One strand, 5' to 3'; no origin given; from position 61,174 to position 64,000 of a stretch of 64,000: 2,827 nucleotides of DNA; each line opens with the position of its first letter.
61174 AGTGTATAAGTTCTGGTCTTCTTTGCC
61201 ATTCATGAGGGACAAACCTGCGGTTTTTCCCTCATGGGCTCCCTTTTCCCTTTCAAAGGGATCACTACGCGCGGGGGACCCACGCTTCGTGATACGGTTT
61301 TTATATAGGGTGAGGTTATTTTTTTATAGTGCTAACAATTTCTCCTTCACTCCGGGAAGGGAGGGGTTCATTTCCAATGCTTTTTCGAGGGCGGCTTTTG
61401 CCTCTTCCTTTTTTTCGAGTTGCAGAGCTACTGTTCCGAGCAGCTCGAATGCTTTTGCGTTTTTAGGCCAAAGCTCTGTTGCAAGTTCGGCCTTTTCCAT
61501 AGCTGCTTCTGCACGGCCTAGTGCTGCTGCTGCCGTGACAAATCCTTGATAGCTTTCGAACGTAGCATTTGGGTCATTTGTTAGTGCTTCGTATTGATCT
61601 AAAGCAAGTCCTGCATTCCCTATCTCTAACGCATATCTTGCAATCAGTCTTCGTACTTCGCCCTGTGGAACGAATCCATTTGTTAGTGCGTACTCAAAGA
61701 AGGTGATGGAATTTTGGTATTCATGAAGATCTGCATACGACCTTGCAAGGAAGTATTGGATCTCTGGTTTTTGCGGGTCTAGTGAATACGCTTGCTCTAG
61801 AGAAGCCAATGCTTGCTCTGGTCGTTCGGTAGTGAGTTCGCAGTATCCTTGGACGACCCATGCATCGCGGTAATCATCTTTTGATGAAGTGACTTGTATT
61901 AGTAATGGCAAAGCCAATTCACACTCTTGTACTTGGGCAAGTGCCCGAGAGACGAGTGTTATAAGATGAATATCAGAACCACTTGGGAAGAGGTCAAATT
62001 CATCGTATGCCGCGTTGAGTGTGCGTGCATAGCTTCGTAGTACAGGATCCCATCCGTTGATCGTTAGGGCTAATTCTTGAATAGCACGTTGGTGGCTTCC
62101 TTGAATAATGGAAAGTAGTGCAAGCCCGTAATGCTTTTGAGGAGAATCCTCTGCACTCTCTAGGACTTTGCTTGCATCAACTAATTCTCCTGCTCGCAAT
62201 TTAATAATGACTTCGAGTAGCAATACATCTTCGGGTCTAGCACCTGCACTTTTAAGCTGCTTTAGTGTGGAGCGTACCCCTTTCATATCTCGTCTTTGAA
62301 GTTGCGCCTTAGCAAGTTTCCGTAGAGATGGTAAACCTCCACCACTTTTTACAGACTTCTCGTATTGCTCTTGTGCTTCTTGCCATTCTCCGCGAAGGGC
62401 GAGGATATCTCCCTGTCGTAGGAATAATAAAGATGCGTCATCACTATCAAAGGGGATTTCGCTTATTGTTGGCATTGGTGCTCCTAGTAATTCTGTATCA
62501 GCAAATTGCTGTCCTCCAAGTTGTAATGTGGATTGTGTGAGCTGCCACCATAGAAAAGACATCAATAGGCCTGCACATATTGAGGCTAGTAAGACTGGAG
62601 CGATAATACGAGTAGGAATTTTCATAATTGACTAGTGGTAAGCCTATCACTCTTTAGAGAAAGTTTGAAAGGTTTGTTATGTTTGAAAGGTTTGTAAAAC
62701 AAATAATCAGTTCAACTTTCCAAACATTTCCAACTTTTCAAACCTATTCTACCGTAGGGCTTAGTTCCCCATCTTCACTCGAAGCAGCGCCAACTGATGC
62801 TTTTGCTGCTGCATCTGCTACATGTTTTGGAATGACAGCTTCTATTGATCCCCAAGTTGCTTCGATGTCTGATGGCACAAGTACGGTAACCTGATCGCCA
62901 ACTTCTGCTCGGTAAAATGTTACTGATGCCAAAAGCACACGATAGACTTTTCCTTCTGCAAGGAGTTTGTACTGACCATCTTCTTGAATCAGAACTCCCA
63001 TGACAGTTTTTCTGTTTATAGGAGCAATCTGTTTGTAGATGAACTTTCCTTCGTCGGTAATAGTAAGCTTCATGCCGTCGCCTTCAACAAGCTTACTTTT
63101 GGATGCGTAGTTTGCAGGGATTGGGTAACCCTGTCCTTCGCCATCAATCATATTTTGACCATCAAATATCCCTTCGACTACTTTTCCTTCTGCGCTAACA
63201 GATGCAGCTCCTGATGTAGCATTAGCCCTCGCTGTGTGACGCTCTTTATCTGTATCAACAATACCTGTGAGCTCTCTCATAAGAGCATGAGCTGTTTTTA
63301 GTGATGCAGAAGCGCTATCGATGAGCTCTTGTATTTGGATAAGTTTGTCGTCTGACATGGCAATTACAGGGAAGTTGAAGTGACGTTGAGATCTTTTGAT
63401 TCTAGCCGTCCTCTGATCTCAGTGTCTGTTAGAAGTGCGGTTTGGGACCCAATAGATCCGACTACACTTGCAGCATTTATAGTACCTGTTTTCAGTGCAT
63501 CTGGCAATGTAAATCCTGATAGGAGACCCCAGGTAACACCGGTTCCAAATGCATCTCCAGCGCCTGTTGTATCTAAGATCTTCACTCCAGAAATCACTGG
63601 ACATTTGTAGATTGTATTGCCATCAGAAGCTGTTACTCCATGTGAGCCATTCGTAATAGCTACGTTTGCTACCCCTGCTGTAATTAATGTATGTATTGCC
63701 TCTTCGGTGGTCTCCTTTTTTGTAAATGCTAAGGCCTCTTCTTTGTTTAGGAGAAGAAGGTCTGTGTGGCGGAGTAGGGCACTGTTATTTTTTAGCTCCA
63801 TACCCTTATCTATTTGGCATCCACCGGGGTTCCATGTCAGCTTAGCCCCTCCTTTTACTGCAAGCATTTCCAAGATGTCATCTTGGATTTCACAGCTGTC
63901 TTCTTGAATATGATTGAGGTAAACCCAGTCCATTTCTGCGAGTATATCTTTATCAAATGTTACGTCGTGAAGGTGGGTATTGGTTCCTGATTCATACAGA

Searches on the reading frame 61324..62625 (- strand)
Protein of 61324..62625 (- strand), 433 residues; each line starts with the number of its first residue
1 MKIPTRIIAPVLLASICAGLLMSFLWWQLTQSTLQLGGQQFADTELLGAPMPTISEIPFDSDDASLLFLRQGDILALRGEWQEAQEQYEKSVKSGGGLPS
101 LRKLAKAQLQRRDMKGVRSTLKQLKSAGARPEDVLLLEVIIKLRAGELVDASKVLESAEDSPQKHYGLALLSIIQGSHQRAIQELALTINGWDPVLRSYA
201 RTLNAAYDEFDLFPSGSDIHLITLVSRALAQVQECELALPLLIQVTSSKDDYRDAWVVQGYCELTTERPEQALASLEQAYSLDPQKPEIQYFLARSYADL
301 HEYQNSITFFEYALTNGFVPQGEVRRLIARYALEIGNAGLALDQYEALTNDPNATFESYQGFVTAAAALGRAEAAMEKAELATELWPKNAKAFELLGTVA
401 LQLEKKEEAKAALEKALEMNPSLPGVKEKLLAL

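Call 10: search_protein_families(library=pfam, proteins=[window:61324-62625:-])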
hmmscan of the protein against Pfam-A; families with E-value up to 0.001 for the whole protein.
window:61324-62625:- (433 aa): 13 families
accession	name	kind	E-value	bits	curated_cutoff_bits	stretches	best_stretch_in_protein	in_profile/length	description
PF13432.12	TPR_16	-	1.8e-16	60.7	32.7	2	266-316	10-60/65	Tetratricopeptide repeat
PF07719.23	TPR_2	-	3.5e-15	55.3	27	1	390-422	1-33/34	Tetratricopeptide repeat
PF00515.34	TPR_1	-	1.3e-12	47.4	27.8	1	390-422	1-33/34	Tetratricopeptide repeat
PF13181.12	TPR_8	-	2.8e-12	46.2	25.7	1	390-422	1-33/34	Tetratricopeptide repeat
PF13428.12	TPR_14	-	3.3e-11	43.1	23.5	0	254-295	2-43/44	Tetratricopeptide repeat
PF23914.1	TPR_CcmH_CycH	-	5e-11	43.1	42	2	236-295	34-92/158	Cytochrome c-type biogenesis protein H TPR domain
PF12895.13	ANAPC3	-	2e-10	41.3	27.2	1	247-311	18-80/82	Anaphase-promoting complex, cyclosome, subunit 3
PF14559.12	TPR_19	-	2.3e-10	41.1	25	1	267-303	5-41/68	Tetratricopeptide repeat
PF13424.12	TPR_12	-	3.1e-08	34.1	30.1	0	368-419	22-74/77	Tetratricopeptide repeat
PF13414.12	TPR_11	-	5.1e-08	32.9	26.8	0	270-298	11-39/42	TPR repeat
PF13371.12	TPR_9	-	9.1e-05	22.8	35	0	369-423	8-62/73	Tetratricopeptide repeat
PF25063.1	ARM_TT21_C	-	0.00017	22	35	0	225-308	101-185/209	Tetratricopeptide repeat protein 21 C-terminal ARM domain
PF14561.12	TPR_20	-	0.00069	20.3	25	0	145-186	5-46/90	Tetratricopeptide repeat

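Call 79: search_protein_families(library=ncbifam, proteins=[window:61324-62625:-], max_evalue=0.01)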
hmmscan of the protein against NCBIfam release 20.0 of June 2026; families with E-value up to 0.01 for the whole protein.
window:61324-62625:- (433 aa): 13 families
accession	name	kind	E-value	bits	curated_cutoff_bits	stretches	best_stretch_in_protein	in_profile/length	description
TIGR02917.1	PEP_TPR_lipo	equivalog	2.6e-15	55.4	312.2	1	223-424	94-296/899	XrtA/PEP-CTERM system TPR-repeat protein PrsT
NF040959.1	MamA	equivalog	4.1e-12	46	200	1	268-420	52-203/204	magnetosome protein MamA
TIGR02521.1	type_IV_pilW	equivalog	1.1e-09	38.2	154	1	327-424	70-169/234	type IV pilus biogenesis/stability protein PilW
TIGR00540.1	TPR_hemY_coli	hypoth_equivalog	2e-09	36.7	142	1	105-345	159-382/385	heme biosynthesis-associated TPR protein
TIGR02552.1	LcrH_SycD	equivalog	2e-07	30.8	104.8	1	254-314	53-113/136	SycD/LcrH family type III secretion system chaperone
NF033920.0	C39_PA2778_fam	equivalog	4.3e-06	26.3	150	1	362-422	162-222/255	PA2778 family cysteine peptidase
NF033762.1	social_mot_Tgl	equivalog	6.8e-06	25.6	225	0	366-430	41-106/252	social motility TPR repeat lipoprotein Tgl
NF052415.1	T3SS_chap_SctY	equivalog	7.1e-06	26.5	70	1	252-317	5-70/106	type III secretion apparatus assembly chaperone SctY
NF047558.1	TPR_END_plus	domain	1.7e-05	24.7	32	0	266-285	12-31/56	TPR end-of-group domain-containing protein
TIGR00990.1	3a0801s09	subfamily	0.00031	19.5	757.25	1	368-423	309-364/615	mitochondrial import receptor subunit TOM70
TIGR02795.1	tol_pal_ybgF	equivalog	0.00075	20.1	90.1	0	270-315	22-67/119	tol-pal system protein YbgF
NF047371.1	FlcA_CTERM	equivalog_domain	0.0016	17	300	0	267-354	453-539/646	periplasmic flagellar collar protein FlcA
NF008391.2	PRK11189.1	equivalog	0.0096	15.4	250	0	369-422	78-131/297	lipoprotein NlpI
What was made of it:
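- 61324..62625 (-): TPR-repeat protein gene, upstream of copy B. calls 10, 79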

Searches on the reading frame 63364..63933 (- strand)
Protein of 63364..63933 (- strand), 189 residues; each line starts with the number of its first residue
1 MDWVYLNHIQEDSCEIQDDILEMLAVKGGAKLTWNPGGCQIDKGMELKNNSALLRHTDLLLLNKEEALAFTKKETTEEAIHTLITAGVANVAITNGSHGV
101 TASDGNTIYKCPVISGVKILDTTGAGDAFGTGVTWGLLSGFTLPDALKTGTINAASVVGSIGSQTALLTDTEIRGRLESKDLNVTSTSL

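Call 10: search_protein_families(library=pfam, proteins=[window:63364-63933:-])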
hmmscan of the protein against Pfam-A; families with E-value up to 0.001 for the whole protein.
window:63364-63933:- (189 aa): 1 family
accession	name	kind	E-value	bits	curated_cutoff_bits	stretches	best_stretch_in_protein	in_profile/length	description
PF00294.29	PfkB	-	3.6e-22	79.5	25.8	1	51-167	178-299/302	pfkB family carbohydrate kinase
